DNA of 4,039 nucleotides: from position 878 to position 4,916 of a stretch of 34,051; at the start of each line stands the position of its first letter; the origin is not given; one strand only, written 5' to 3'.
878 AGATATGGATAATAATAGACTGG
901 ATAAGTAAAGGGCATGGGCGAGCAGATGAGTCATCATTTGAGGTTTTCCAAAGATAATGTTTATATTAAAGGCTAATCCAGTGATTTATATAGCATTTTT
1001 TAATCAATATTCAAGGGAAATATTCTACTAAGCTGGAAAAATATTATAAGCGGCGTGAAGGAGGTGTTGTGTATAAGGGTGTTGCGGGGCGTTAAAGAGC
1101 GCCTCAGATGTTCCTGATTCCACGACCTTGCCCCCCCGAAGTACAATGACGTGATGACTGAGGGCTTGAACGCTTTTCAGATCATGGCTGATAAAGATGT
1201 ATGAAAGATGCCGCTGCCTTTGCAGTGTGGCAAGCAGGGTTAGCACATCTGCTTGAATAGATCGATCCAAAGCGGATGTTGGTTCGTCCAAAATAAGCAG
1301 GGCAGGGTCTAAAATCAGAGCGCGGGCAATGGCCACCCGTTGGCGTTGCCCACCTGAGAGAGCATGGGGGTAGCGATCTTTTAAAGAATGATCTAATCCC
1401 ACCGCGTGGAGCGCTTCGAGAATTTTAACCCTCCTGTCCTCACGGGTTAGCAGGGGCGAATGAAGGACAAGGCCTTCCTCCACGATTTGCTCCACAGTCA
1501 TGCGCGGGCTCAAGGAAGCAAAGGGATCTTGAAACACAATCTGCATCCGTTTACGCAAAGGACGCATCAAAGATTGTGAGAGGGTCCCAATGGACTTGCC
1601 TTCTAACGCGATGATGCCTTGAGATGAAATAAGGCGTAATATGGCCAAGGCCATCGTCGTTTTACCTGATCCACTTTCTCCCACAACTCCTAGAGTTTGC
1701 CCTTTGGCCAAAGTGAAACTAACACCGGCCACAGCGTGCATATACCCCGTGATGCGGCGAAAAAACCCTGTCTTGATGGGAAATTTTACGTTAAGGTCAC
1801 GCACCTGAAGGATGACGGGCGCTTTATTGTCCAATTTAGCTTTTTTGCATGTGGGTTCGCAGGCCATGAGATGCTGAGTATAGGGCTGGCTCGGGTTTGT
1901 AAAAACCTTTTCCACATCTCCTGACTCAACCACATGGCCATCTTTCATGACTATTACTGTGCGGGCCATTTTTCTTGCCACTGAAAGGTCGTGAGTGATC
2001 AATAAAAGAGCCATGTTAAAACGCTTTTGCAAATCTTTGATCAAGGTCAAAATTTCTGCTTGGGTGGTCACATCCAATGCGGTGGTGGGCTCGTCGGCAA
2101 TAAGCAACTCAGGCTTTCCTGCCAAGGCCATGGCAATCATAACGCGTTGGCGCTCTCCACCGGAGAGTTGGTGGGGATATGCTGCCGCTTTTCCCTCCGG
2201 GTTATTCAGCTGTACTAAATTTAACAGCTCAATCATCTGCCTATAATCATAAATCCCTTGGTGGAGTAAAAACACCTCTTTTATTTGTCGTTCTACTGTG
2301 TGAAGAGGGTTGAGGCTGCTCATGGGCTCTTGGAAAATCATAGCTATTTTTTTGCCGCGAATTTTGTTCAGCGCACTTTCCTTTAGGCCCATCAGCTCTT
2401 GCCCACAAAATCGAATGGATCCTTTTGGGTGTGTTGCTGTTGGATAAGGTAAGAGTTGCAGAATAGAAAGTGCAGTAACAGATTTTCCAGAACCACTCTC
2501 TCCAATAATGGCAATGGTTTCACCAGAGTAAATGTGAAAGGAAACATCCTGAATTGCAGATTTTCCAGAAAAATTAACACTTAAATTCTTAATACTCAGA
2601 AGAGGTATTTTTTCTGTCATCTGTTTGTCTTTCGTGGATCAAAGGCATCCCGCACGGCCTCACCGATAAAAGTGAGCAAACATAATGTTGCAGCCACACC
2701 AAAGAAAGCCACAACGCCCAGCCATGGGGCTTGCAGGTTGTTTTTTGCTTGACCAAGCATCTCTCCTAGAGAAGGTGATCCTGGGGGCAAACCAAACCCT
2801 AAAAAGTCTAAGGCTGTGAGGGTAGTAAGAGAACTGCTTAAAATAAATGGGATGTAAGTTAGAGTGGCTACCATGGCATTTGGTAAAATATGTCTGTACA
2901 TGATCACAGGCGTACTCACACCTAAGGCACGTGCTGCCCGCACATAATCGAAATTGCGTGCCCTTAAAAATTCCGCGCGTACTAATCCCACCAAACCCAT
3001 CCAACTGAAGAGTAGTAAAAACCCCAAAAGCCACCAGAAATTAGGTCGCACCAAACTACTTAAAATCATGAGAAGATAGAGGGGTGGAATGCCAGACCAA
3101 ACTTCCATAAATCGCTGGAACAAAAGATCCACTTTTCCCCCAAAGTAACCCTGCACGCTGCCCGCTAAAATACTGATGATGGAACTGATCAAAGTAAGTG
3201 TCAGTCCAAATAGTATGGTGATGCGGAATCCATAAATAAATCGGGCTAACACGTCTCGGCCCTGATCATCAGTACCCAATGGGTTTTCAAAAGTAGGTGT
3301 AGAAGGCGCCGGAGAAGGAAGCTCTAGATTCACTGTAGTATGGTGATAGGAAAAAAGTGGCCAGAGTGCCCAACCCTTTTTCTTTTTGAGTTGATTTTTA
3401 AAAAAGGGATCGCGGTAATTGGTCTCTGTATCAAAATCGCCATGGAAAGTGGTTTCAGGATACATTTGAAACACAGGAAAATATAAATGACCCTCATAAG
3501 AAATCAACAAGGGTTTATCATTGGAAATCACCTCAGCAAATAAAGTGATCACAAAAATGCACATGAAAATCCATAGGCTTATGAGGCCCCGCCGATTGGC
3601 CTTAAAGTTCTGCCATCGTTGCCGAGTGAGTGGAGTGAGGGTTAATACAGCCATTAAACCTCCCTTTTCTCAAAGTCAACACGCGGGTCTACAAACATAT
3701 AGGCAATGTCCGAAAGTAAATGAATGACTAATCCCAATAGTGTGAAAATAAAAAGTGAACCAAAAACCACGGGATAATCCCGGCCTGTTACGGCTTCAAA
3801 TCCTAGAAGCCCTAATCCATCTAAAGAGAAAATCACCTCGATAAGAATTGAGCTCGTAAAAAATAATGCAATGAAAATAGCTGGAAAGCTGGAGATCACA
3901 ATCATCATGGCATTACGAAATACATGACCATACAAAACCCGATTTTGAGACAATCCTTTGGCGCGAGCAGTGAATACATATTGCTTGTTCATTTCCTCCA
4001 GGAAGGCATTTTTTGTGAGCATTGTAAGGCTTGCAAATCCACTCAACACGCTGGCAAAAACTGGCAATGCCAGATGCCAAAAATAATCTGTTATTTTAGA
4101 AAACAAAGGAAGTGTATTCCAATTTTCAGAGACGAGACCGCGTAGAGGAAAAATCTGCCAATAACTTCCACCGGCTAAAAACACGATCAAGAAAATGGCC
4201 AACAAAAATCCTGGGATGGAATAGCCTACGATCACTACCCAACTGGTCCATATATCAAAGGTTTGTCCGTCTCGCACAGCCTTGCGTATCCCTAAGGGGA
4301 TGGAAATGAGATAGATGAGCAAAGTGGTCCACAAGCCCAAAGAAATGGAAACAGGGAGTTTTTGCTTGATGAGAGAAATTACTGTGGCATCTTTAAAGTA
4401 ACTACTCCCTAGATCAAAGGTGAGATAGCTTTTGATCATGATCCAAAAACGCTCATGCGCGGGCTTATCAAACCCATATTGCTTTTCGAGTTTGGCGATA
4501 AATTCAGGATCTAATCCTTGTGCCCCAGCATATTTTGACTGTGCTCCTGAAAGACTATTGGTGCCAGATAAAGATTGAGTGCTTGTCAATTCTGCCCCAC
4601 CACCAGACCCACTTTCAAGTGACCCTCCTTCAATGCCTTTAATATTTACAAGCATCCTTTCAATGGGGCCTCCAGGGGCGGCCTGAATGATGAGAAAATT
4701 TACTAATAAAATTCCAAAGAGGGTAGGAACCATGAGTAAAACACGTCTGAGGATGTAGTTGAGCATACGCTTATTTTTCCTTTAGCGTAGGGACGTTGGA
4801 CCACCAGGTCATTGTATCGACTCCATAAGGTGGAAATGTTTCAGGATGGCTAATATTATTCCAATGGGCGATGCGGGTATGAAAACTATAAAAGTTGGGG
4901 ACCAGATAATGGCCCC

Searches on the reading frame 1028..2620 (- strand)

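Call 20: search_protein_families(library=pfam, proteins=[window:1028-2620:-], max_evalue=0.00001)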
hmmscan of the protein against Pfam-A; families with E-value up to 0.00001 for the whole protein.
window:1028-2620:- (530 aa): 8 families
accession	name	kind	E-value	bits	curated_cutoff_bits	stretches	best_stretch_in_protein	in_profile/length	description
PF00005.33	ABC_tran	-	5.1e-63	212.2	25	2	299-449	3-137/137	ABC transporter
PF02463.25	SMC_N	-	9.8e-14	51.7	40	1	32-226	23-213/220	RecF/RecN/SMC N terminal domain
PF08352.17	oligo_HPY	-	1.4e-12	48.3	27.1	0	500-526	1-27/65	Oligopeptide/dipeptide transporter, C-terminal region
PF13191.12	AAA_16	-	2.5e-09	38.3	32.6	1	310-472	27-164/167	AAA ATPase domain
PF13401.12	AAA_22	-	5.9e-08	33.5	27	0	312-477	10-121/130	AAA domain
PF13304.12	AAA_21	-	1e-06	29.5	27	0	126-213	220-301/304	AAA domain, putative AbiEii toxin, Type IV TA system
PF00006.31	ATP-synt_ab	-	1.6e-06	28.4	29.5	0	301-341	8-50/213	ATP synthase alpha/beta family, nucleotide-binding domain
PF20720.3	nSTAND3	-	5.7e-06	26.5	27.2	0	304-365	14-72/155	Novel STAND NTPase 3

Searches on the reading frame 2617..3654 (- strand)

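Call 20: search_protein_families(library=pfam, proteins=[window:2617-3654:-], max_evalue=0.00001)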
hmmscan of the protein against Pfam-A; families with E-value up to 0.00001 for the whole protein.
window:2617-3654:- (345 aa): 2 families
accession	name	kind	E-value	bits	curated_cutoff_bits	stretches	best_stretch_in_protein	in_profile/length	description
PF00528.27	BPD_transp_1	-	4.5e-30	105.2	26.4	1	162-342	2-182/184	Binding-protein-dependent transport system inner membrane component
PF12911.12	OppC_N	-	1.7e-06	28.3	23.9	1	10-46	3-39/53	N-terminal TM domain of oligopeptide transport permease C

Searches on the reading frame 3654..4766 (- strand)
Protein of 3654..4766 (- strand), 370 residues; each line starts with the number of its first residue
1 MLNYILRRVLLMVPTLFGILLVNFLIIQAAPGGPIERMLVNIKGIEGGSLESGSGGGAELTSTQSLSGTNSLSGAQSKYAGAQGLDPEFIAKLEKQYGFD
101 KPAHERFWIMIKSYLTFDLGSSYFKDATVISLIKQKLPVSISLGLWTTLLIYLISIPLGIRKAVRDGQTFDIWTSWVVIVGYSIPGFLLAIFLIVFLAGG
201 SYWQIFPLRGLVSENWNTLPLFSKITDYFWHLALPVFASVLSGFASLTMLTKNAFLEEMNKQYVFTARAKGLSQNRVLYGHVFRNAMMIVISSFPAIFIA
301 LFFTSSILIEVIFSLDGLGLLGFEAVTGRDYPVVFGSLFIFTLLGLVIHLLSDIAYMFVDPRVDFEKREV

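Call 20: search_protein_families(library=pfam, proteins=[window:3654-4766:-], max_evalue=0.00001)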
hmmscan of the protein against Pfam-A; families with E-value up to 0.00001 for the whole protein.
window:3654-4766:- (370 aa): 1 family
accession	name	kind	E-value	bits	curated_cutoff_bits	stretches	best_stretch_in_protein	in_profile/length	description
PF00528.27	BPD_transp_1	-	3.7e-29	102.2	26.4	1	156-363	2-182/184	Binding-protein-dependent transport system inner membrane component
